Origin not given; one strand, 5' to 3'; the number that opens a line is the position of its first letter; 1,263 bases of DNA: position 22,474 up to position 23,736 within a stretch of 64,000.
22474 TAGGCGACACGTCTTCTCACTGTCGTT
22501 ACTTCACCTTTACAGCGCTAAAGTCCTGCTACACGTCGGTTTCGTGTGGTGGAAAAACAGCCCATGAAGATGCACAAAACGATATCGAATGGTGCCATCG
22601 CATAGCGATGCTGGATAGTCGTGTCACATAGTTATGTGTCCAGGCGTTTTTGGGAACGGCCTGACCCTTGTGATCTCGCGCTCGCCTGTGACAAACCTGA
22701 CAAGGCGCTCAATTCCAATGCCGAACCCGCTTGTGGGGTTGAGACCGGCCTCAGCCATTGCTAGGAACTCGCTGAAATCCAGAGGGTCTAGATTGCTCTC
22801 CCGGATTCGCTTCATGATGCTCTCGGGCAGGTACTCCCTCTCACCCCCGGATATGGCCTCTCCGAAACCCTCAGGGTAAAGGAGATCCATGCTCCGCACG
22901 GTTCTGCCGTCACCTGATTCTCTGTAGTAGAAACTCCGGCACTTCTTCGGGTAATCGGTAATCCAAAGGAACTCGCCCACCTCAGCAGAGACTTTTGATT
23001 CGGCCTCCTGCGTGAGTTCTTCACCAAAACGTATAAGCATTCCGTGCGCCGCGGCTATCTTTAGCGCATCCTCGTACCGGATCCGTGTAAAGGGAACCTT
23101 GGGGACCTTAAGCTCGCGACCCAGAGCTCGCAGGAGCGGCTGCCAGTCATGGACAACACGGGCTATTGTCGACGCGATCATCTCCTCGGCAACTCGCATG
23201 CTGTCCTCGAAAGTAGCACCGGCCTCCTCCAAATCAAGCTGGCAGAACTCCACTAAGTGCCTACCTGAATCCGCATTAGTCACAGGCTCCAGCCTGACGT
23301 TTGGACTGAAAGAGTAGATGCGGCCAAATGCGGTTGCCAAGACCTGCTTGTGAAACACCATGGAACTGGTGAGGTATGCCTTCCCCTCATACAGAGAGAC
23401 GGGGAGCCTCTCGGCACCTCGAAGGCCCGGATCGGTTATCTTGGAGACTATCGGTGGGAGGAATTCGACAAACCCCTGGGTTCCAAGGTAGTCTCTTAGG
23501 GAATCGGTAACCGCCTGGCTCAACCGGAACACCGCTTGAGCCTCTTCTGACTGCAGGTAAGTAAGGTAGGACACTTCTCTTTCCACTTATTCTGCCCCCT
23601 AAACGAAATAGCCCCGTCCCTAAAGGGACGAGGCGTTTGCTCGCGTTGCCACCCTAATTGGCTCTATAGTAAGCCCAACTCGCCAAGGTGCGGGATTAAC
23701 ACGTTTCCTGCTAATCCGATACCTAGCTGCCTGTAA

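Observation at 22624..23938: T-box riboswitch (candidate Asn specifier) controlling an aaRS-like asparagine synthetase paralog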

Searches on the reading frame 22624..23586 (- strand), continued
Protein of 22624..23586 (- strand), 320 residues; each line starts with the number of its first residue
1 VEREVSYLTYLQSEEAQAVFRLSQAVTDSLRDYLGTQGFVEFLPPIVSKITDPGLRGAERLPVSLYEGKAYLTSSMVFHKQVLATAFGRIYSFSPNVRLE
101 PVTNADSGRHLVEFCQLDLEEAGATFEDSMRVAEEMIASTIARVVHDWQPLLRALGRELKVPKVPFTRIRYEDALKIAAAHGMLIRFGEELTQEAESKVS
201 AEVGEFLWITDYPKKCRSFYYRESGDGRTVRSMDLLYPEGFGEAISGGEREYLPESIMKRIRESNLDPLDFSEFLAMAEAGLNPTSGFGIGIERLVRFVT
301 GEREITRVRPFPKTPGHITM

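Call 11: find_related_loci(query=A1, collection=genome_contigs, flank=4000)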
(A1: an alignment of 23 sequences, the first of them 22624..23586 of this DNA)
Query A1 (320 aa) in genome_contigs; peptide patterns used: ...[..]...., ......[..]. (x = any residue, [..] = any of these).
61 stretches matched a pattern; 19 encode a relative of the query (tblastn E <= 1e-3); 19 distinct loci.
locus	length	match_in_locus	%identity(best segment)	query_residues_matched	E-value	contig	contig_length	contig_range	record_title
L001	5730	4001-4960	73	1-320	8e-158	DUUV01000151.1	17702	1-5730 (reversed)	MAG TPA_asm: Candidatus Fermentithermobacillaceae bacterium isolate AS08sgBPME_276 249543_AS08, whole genome shotgun seq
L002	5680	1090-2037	70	6-320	7e-148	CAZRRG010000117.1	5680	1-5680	MAG TPA_asm: uncultured Eubacteriales bacterium isolate binchicken_co117_464 genome assembly, contig: NODE_24009_length_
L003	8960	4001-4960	65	1-320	1e-143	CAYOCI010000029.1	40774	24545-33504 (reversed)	MAG TPA_asm: uncultured Clostridia bacterium isolate binchicken_co158_4 genome assembly, contig: NODE_838_length_40774_c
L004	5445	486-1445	65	1-320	2e-142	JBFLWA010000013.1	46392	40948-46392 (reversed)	MAG: Bacillota bacterium isolate MAG020 MAG020_13, whole genome shotgun sequence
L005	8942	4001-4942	64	7-320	2e-131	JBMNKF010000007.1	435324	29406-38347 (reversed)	MAG: Bacillota bacterium isolate SBF912LR0HQ0015 contig_53056, whole genome shotgun sequence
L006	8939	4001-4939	62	7-319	4e-128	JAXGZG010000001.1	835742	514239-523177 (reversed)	MAG: Bacillota bacterium isolate AnMBR.bin531 bin531_1, whole genome shotgun sequence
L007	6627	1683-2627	69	6-320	1e-149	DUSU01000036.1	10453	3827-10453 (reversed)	MAG TPA_asm: Candidatus Fermentithermobacillaceae bacterium isolate AS04akNAM_77 17320_AS04, whole genome shotgun sequen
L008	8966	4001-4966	57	1-320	1e-118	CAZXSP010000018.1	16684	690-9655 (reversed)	MAG TPA_asm: uncultured Eubacteriales bacterium isolate binchicken_co39_245 genome assembly, contig: NODE_8407_length_16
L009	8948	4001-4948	57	7-320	3e-118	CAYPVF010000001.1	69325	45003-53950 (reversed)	MAG TPA_asm: uncultured Eubacteriales bacterium isolate binchicken_co45_35 genome assembly, contig: NODE_445_length_6932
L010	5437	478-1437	55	1-320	2e-118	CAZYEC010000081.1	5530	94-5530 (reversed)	MAG TPA_asm: uncultured Eubacteriales bacterium isolate binchicken_co39_290 genome assembly, contig: NODE_31226_length_5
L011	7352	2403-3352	70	1-320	3e-117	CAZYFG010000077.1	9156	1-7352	MAG TPA_asm: uncultured Eubacteriales bacterium isolate SRP239243_co1_308 genome assembly, contig: NODE_13643_length_915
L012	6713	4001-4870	37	17-320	2e-65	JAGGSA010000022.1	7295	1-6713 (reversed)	MAG: Methanomicrobia archaeon isolate AUK010 PB_MANV_010_c_000000000613, whole genome shotgun sequence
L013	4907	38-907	37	17-320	2e-65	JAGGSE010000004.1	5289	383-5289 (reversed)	MAG: bacterium isolate AUK014 PB_MANV_014_c_000000001080, whole genome shotgun sequence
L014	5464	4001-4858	39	19-320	4e-64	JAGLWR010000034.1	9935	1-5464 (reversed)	MAG: Methanomicrobia archaeon isolate RS_12_29 ZL285.bin.29.fa_34, whole genome shotgun sequence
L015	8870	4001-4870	37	17-320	2e-60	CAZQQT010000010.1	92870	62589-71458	MAG TPA_asm: uncultured Thermococci archaeon isolate SRP141376_co1_33 genome assembly, contig: NODE_606_length_92870_cov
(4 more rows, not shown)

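Call 27: find_related_loci(query=A1, collection=metagenome_contigs, flank=3000)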
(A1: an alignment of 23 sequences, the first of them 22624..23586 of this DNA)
Query A1 (320 aa) in metagenome_contigs; peptide patterns used: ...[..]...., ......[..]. (x = any residue, [..] = any of these).
91 stretches matched a pattern; 15 encode a relative of the query (tblastn E <= 1e-3); 15 distinct loci.
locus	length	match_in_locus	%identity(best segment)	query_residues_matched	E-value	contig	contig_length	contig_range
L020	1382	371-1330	73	1-320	2e-172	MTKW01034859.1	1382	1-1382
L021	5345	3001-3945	71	6-320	2e-154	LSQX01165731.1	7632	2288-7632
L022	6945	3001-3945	69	6-320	6e-150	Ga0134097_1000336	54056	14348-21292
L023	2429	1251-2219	65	1-320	5e-149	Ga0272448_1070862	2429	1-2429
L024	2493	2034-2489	73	6-157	7e-76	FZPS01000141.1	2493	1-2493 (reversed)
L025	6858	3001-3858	38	19-320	1e-65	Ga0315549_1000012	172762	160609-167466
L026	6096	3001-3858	38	19-320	9e-66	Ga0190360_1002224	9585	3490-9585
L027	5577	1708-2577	37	17-320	3e-65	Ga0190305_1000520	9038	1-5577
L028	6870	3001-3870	37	17-320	3e-65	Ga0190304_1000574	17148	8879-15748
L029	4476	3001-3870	37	17-320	6e-65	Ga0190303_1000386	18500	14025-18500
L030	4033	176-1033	38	19-320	2e-64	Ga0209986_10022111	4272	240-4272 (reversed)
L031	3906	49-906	38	19-320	7e-64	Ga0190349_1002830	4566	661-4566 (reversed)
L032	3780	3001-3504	29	11-192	1e-10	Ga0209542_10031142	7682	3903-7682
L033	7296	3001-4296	27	11-314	9e-8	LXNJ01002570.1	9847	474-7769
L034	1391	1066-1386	34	11-120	1e-7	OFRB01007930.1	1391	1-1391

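Call 29: find_encoding_contigs(protein=P0001, flank=10000, max_places=3)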
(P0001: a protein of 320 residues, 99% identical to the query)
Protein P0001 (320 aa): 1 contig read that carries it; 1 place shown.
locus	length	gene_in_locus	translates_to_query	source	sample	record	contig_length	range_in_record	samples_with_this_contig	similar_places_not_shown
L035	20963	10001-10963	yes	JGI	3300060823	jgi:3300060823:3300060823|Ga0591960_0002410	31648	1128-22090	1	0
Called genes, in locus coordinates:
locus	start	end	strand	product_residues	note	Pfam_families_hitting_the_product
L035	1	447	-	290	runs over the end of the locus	PF00149:Metallophos (faint)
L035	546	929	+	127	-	PF00903:Glyoxalase, PF13669:Glyoxalase_4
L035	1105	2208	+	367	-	-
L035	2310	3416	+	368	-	PF02424:ApbE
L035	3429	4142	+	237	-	PF00072:Response_reg, PF00486:Trans_reg_C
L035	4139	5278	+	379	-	PF00512:HisKA, PF02518:HATPase_c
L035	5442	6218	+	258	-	PF00005:ABC_tran, PF13304:AAA_21 (faint)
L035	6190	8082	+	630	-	PF02687:FtsX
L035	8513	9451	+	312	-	PF01926:MMR_HSR1, PF02421:FeoB_N, PF02824:TGS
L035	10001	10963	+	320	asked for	PF00152:tRNA-synt_2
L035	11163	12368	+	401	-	-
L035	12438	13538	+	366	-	PF07833:Cu_amine_oxidN1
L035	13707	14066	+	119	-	-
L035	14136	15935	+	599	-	PF08439:Peptidase_M3_N, PF01432:Peptidase_M3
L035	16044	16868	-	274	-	PF13354:Beta-lactamase2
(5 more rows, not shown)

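Call 65: predict_structure(alignment_id=A5)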
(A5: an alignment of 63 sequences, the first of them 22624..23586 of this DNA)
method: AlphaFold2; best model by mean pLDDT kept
length: 320 residues; sequences in the alignment: 63
mean_pLDDT: 93.1   pTM: 0.91
mean pLDDT of the five models: 93.1, 92.6, 91.9, 90.2, 87.4
residues with pLDDT >= 90: 264; 70-90: 47; 50-70: 6; < 50: 3
segments of 3 or more residues with pLDDT < 50: 1-3
pLDDT, mean of each block of 10 residues (from residue 1): 71 97 98 98 93 75 90 92 98 94 87 96 98 99 98 97 97 94 90 91 95 91 93 96 94 95 92 95 98 97 93 87
secondary structure, 60 per line:
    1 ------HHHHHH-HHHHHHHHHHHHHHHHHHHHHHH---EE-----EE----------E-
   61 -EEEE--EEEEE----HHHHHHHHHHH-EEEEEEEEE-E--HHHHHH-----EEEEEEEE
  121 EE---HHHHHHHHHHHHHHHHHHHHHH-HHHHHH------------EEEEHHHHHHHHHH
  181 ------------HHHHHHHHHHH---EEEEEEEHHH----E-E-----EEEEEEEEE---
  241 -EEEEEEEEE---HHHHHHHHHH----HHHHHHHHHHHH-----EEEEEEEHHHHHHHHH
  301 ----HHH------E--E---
elements in order: H7-12 H14-36 E62-65 E68-72 H77-87 E89-97 H102-107 E113-122 H126-147 H149-154 E167-170 H171-180 H193-203 E207-213 E229-237 E242-250 H254-263 H268-279 E285-291 H292-300

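Call 67: fold_search(model_id=the predicted structure, library=pdb)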
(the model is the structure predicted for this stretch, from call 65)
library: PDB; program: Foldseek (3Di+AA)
matches with E <= 10: 882; with E <= 0.001: 735
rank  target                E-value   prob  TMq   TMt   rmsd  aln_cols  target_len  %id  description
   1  3nel_A                5.2e-31  1.00  0.90  0.66   2.2       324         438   29  Aspartyl-tRNA synthetase complexed with aspartic acid (released 2010-08-04)
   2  1b8a_A                5.5e-31  1.00  0.90  0.66   2.0       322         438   28  ASPARTYL-TRNA SYNTHETASE (released 1999-02-02)
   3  1x54                  2.1e-30  1.00  0.90  0.67   2.0       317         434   28  Crystal structure of asparaginyl-tRNA synthetase from Pyrococcus horikoshii complexed with asparaginyl-adenylate (released 2006-05-23)
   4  1wyd_B                1.8e-29  1.00  0.90  0.68   2.1       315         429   28  Crystal Structure of Aspartyl-tRNA synthetase from Sulfolobus tokodaii (released 2006-07-04)
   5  2xti_A                1.9e-29  1.00  0.90  0.67   2.4       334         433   24  Asparaginyl-tRNA synthetase from Brugia malayi complexed with ATP:Mg and L-Asp-beta-NOH adenylate:PPi:Mg (released 2010-12-15)
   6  2xgt_B                2.2e-29  1.00  0.90  0.68   2.3       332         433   24  Asparaginyl-tRNA synthetase from Brugia malayi complexed with the sulphamoyl analogue of asparaginyl-adenylate (released 2010-12-15)
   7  2xgt_A                2.7e-29  1.00  0.89  0.67   2.0       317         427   24  Asparaginyl-tRNA synthetase from Brugia malayi complexed with the sulphamoyl analogue of asparaginyl-adenylate (released 2010-12-15)
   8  1wyd_A                4.6e-29  1.00  0.89  0.68   2.2       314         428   27  Crystal Structure of Aspartyl-tRNA synthetase from Sulfolobus tokodaii (released 2006-07-04)
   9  1x56                  4.9e-29  1.00  0.85  0.66   2.3       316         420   27  Crystal structure of asparaginyl-tRNA synthetase from Pyrococcus horikoshii (released 2006-05-23)
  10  9sh9_A                6.2e-29  1.00  0.88  0.66   2.2       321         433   28  Thermus thermophilus asparaginyl-tRNA synthetase dimer with bound ATP (released 2025-09-17)
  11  8tc8_C                7.0e-29  1.00  0.90  0.67   2.0       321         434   23  Human asparaginyl-tRNA synthetase bound to adenosine 5'-sulfamate (released 2024-02-07)
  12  2xti_B                7.8e-29  1.00  0.90  0.68   2.3       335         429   23  Asparaginyl-tRNA synthetase from Brugia malayi complexed with ATP:Mg and L-Asp-beta-NOH adenylate:PPi:Mg (released 2010-12-15)
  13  3rex_B                9.3e-29  1.00  0.80  0.87   2.3       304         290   36  Crystal structure of the archaeal asparagine synthetase A complexed with Adenosine monophosphate (released 2011-08-17)
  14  8tc8_B                1.2e-28  1.00  0.90  0.68   2.0       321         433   23  Human asparaginyl-tRNA synthetase bound to adenosine 5'-sulfamate (released 2024-02-07)
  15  9sh8                  1.5e-28  1.00  0.89  0.66   1.9       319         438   28  Thermus thermophilus asparaginyl-tRNA synthetase with bound sulphamoyl-analogue of asparaginyl-adenylate (AsnAMS) (released 2025-09-17)
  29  3p8t_A                6.8e-28  1.00  0.81  0.88   2.3       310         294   36  Crystal structure of the archaeal asparagine synthetase A (released 2011-08-17)
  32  1nnh                  1.2e-27  1.00  0.80  0.87   2.2       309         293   36  Hypothetical protein from Pyrococcus furiosus Pfu-1801964 (released 2004-02-03)
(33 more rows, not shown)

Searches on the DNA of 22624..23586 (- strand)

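Call 12: search_rna_families(sources=[L001, L002, L003, L004, L005, L006, L007, L008, L009, L010, L011, L017, L012, L013, L014, L015, L016], threshold=gathering)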
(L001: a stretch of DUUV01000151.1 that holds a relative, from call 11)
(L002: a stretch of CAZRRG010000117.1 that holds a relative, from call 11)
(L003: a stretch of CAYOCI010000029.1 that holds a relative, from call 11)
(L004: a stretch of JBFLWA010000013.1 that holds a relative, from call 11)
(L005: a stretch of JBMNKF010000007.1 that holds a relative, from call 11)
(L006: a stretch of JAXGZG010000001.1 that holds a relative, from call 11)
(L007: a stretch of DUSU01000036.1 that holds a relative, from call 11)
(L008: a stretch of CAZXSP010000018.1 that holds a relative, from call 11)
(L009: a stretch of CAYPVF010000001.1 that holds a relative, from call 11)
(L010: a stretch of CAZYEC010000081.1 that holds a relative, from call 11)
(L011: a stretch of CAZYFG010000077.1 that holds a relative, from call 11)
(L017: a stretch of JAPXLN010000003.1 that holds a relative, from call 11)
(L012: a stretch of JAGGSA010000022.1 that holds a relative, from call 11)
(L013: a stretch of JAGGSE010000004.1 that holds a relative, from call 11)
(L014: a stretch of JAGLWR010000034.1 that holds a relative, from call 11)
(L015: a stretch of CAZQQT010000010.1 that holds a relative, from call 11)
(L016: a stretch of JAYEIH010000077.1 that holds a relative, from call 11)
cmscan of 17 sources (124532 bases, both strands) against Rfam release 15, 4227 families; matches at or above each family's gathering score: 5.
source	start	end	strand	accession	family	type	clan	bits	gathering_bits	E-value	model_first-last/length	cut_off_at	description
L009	3669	3953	+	RF00230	T-box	Cis-reg; leader;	-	105.4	93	5.9e-22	1-219/219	no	T-box leader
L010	192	450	+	RF00230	T-box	Cis-reg; leader;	-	104.6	93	9.9e-22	1-219/219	no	T-box leader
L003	3690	3950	+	RF00230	T-box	Cis-reg; leader;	-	104.2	93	1.2e-21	1-219/219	no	T-box leader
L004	184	437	+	RF00230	T-box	Cis-reg; leader;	-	101.6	93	5.7e-21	1-219/219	no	T-box leader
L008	3685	3970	+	RF00230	T-box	Cis-reg; leader;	-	93.7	93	6.3e-19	1-219/219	no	T-box leader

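Call 13: search_rna_families(sources=[L001, L002, L005, L006, L007, L011, L017], threshold=evalue, max_evalue=0.001)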
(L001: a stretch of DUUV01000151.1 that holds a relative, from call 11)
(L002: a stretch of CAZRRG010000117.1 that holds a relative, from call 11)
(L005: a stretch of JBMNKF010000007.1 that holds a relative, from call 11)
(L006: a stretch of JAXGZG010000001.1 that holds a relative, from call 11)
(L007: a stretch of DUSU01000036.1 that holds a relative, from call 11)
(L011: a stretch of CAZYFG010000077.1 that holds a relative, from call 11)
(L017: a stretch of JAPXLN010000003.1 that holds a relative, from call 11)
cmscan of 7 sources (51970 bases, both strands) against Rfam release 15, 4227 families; matches with E-value up to 0.001: 7.
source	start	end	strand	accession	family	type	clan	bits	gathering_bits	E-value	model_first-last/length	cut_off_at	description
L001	3652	3967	+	RF00230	T-box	Cis-reg; leader;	-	90.9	93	1.3e-18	1-219/219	no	T-box leader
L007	1278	1632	+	RF00230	T-box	Cis-reg; leader;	-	89.2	93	3.8e-18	1-219/219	no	T-box leader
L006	3658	3953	+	RF00230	T-box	Cis-reg; leader;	-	88.7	93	4.9e-18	1-219/219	no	T-box leader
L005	3659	3953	+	RF00230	T-box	Cis-reg; leader;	-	88.1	93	7.3e-18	1-219/219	no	T-box leader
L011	2054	2369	+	RF00230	T-box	Cis-reg; leader;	-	82.6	93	1.8e-16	1-219/219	no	T-box leader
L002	735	1037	+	RF00230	T-box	Cis-reg; leader;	-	80.5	93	6.4e-16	1-219/219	no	T-box leader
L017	3741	3943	+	RF00230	T-box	Cis-reg; leader;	-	37.8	93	6.4e-05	1-219/219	no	T-box leader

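Call 28: search_rna_families(sources=[L020, L021, L022, L023, L024], threshold=evalue, max_evalue=0.001)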
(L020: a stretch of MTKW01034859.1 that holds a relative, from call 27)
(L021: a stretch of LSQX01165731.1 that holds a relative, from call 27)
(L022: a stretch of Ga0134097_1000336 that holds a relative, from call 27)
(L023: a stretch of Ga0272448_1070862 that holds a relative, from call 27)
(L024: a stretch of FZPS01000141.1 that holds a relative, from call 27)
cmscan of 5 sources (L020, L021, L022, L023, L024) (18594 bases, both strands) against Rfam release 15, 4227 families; matches with E-value up to 0.001: 5.
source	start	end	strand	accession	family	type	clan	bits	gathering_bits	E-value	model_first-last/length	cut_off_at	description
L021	2638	2952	+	RF00230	T-box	Cis-reg; leader;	-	92.8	93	1.6e-19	1-219/219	no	T-box leader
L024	1663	1984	+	RF00230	T-box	Cis-reg; leader;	-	91.8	93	2.9e-19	1-219/219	no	T-box leader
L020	22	337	+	RF00230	T-box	Cis-reg; leader;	-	91.2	93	4.2e-19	1-219/219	no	T-box leader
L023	852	1166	+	RF00230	T-box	Cis-reg; leader;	-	86.9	93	5.1e-18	1-219/219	no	T-box leader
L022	2596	2950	+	RF00230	T-box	Cis-reg; leader;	-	86.3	93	7.6e-18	1-219/219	no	T-box leader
